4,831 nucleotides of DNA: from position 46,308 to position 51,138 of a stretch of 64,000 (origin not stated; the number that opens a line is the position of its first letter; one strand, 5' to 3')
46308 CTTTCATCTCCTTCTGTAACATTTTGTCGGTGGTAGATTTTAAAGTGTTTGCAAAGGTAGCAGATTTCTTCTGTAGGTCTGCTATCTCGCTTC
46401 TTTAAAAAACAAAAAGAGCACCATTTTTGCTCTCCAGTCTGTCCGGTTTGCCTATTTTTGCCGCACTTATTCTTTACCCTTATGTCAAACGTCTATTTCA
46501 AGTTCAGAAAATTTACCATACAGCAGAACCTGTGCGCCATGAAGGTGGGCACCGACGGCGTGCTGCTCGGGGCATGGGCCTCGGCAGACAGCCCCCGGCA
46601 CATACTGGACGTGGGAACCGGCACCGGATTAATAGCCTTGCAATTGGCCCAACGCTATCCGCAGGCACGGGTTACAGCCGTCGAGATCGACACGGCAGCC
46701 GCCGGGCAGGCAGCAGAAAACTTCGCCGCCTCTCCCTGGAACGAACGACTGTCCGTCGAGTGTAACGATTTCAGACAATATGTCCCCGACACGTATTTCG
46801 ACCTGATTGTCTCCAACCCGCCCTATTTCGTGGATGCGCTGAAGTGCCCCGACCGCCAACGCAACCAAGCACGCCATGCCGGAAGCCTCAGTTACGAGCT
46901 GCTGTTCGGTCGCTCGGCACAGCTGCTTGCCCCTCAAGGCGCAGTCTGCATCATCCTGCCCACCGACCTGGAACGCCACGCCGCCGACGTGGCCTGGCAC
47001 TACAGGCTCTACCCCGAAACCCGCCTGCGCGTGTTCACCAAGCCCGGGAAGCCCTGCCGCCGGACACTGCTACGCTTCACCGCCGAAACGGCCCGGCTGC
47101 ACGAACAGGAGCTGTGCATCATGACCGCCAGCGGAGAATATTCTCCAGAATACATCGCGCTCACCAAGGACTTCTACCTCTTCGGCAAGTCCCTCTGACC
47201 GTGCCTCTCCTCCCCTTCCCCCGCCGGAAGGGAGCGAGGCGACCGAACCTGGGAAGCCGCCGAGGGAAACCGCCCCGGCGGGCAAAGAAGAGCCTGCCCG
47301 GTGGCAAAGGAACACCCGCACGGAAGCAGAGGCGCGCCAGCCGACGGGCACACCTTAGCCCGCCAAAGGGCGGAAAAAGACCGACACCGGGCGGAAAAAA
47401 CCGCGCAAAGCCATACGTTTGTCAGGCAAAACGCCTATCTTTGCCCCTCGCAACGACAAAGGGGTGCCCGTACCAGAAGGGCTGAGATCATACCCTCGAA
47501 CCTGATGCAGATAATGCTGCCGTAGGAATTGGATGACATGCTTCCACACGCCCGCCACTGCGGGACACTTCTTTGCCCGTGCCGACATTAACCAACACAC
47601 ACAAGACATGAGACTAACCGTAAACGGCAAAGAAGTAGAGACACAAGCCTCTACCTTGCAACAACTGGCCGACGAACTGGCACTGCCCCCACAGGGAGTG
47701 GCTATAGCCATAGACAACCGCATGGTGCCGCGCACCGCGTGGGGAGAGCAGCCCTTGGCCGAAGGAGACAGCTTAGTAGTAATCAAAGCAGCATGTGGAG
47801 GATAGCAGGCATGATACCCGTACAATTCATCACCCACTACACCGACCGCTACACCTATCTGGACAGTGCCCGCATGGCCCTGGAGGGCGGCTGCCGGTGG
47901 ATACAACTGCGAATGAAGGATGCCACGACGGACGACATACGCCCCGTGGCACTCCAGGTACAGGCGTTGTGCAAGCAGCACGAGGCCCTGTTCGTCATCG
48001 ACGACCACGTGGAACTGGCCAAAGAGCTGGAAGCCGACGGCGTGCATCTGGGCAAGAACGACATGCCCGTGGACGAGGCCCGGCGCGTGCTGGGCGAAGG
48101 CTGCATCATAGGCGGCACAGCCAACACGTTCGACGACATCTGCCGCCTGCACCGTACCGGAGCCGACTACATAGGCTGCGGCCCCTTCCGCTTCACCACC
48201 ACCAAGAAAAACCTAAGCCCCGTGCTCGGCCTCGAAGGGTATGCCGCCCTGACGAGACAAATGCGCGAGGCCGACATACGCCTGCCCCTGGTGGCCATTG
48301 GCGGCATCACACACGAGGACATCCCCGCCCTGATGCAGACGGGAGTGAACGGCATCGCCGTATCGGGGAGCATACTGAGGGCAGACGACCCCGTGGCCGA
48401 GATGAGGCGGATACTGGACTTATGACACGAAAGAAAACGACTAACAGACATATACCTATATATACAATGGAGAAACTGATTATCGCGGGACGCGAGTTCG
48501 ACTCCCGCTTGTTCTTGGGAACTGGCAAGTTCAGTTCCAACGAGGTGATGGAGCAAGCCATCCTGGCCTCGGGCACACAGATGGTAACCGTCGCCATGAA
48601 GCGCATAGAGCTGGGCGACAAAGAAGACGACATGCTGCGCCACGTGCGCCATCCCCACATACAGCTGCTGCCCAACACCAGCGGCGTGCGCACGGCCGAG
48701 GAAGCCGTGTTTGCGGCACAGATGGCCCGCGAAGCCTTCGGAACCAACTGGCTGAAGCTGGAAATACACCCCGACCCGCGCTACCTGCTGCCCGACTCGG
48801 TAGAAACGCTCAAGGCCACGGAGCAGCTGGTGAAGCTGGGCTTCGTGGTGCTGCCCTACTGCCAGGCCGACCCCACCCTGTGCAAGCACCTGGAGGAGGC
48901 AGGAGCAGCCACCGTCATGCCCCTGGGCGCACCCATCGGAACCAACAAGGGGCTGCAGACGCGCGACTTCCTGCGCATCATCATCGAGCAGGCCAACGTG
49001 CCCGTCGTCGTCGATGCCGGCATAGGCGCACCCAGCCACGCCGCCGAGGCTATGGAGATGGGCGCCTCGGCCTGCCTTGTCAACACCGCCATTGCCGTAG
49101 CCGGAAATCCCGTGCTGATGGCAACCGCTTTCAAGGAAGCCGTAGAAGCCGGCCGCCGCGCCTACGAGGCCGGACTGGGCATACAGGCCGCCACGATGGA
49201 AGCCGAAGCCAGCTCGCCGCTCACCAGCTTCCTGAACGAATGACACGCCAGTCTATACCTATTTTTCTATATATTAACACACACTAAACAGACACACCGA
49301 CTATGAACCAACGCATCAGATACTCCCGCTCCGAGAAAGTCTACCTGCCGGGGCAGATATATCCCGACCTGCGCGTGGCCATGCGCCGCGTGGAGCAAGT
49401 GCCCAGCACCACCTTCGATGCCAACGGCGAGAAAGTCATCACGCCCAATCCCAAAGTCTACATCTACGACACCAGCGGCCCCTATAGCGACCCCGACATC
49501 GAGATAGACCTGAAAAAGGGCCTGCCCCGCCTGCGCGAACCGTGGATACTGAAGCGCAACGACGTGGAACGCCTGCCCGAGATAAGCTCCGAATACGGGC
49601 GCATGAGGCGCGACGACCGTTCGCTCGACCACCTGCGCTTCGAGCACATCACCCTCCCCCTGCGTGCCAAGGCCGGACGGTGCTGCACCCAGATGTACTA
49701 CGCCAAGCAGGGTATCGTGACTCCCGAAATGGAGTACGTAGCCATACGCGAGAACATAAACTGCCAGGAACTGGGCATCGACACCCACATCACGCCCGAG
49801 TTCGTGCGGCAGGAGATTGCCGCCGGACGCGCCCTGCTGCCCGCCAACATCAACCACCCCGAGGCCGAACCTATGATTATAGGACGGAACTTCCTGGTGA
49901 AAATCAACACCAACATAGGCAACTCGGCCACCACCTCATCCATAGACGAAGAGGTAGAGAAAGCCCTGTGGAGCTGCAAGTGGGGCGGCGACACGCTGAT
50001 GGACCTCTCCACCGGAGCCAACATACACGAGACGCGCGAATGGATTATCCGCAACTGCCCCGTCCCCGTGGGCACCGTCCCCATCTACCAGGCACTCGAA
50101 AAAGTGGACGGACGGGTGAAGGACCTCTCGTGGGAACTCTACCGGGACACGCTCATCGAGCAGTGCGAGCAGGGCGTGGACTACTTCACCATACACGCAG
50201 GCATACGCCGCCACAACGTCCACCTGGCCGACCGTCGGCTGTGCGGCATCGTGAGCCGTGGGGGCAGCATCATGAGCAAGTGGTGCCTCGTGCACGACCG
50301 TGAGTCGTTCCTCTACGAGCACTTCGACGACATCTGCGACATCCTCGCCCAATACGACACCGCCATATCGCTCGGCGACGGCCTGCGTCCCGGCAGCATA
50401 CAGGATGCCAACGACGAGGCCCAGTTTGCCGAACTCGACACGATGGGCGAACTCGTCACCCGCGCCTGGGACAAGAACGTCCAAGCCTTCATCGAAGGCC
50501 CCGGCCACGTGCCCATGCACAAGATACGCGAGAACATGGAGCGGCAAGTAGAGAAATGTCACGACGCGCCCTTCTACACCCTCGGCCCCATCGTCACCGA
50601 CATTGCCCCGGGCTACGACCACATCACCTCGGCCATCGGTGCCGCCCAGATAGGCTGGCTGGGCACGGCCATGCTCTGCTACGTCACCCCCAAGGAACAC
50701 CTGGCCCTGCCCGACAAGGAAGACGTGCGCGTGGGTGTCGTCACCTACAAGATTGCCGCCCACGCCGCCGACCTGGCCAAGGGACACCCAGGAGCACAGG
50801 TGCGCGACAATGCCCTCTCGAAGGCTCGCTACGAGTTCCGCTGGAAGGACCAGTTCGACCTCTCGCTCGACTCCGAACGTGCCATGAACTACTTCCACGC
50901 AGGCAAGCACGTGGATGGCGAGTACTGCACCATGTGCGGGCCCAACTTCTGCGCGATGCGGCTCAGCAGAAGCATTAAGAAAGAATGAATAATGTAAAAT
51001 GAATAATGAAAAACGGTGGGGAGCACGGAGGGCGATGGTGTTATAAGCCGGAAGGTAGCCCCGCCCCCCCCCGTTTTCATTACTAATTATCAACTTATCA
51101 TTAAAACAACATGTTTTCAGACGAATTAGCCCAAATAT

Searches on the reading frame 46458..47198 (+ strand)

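Call 38: search_protein_families(library=pfam, proteins=[window:46458-47198:+], max_evalue=0.00001)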
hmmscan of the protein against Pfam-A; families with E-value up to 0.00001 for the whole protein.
window:46458-47198:+ (246 aa): 8 families
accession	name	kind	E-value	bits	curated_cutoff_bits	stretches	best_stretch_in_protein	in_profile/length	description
PF05175.20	MTS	-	2.1e-16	60.4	23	1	45-126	31-111/170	Methyltransferase small domain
PF13649.12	Methyltransf_25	-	5.2e-12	46.7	27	1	49-120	1-71/97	Methyltransferase domain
PF13489.12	Methyltransf_23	-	2.7e-08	34.2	27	1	40-194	17-146/164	Methyltransferase domain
PF08241.18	Methyltransf_11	-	2.9e-08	34.7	21.2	1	50-120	1-67/95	Methyltransferase domain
PF08242.18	Methyltransf_12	-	7.8e-08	33.4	30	1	50-128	1-78/98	Methyltransferase domain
PF13847.12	Methyltransf_31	-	8.9e-08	32.4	27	1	47-166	5-110/145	Methyltransferase domain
PF06325.19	PrmA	-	1.8e-06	28.1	22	1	46-120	162-233/296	Ribosomal protein L11 methyltransferase (PrmA)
PF01596.23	Methyltransf_3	-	4.1e-06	26.7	22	1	15-107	13-107/204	O-methyltransferase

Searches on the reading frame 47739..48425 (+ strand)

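Call 38: search_protein_families(library=pfam, proteins=[window:47739-48425:+], max_evalue=0.00001)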
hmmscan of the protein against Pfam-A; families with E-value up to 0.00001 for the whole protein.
window:47739-48425:+ (228 aa): 1 family
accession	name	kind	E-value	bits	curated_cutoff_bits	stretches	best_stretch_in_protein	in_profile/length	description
PF02581.23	TMP-TENI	-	2.3e-56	190.4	27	1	30-212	3-180/180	Thiamine monophosphate synthase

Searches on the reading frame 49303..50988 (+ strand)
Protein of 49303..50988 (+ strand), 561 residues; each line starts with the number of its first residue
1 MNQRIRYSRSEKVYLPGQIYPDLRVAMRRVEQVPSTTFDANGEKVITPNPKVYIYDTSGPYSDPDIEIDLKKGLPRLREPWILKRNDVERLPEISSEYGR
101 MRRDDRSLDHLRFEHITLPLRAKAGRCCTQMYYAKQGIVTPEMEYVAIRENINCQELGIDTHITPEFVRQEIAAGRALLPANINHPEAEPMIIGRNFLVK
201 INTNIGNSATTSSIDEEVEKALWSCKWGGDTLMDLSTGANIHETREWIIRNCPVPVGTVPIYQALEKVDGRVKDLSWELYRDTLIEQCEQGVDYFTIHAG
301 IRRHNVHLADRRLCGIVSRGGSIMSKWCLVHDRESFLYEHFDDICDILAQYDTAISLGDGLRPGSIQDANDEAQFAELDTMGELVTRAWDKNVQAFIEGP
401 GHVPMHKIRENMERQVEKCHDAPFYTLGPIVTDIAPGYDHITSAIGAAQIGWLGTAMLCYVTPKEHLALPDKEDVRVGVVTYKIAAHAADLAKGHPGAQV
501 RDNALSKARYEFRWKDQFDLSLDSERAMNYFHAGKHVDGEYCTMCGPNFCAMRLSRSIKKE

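Call 38: search_protein_families(library=pfam, proteins=[window:49303-50988:+], max_evalue=0.00001)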
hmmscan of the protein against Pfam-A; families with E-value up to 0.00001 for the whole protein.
window:49303-50988:+ (561 aa): 2 families
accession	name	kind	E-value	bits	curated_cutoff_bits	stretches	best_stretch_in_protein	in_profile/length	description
PF01964.24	ThiC_Rad_SAM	-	1.6e-182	607.4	25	1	129-555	1-418/420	Radical SAM ThiC family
PF13667.11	ThiC-associated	-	2e-30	104.9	27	1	7-89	2-81/81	ThiC-associated domain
